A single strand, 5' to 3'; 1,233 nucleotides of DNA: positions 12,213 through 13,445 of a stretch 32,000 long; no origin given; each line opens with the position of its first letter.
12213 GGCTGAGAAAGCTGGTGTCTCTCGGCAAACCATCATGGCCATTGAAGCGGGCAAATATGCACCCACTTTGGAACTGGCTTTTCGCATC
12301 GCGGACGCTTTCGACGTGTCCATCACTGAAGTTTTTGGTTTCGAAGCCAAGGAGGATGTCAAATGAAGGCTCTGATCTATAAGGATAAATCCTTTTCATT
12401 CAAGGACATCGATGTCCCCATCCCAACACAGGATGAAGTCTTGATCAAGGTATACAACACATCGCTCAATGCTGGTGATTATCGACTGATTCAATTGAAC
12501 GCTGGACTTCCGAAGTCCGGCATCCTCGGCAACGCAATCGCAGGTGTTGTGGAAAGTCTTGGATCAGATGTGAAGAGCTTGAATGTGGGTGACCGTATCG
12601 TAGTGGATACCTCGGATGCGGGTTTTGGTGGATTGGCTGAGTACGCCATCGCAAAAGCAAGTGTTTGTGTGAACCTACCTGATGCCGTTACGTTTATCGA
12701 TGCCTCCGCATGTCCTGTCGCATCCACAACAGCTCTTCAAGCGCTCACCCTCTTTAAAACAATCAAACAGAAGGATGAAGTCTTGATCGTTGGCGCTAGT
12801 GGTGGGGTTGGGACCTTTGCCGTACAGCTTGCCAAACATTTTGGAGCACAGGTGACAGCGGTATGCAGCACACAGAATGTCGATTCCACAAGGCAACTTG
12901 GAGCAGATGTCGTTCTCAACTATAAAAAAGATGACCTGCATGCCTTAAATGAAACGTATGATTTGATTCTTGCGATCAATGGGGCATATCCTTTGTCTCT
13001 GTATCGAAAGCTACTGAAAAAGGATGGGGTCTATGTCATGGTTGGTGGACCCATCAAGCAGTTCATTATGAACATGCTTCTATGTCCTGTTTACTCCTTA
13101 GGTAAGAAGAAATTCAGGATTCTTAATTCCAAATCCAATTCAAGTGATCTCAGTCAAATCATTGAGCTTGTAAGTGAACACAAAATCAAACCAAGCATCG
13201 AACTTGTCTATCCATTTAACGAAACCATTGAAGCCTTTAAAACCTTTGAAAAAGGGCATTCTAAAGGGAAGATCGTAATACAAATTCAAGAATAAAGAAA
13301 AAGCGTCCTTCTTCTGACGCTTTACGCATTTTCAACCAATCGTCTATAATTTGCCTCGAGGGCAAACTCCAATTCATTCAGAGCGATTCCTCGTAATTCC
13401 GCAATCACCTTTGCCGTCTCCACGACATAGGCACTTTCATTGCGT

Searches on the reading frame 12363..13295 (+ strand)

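Call 26: search_protein_families(library=pfam, proteins=[window:12363-13295:+], max_evalue=0.0001)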
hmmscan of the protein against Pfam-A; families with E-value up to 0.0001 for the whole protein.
window:12363-13295:+ (310 aa): 3 families
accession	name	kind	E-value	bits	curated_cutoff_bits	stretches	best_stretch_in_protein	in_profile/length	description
PF13602.12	ADH_zinc_N_2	-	1.1e-21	78.5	27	1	179-306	1-134/134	Zinc-binding dehydrogenase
PF00107.32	ADH_zinc_N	-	7.6e-16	58.7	31.8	1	148-271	1-128/129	Zinc-binding dehydrogenase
PF08240.17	ADH_N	-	3.2e-13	50.3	23.5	1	23-107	2-104/104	Alcohol dehydrogenase GroES-like domain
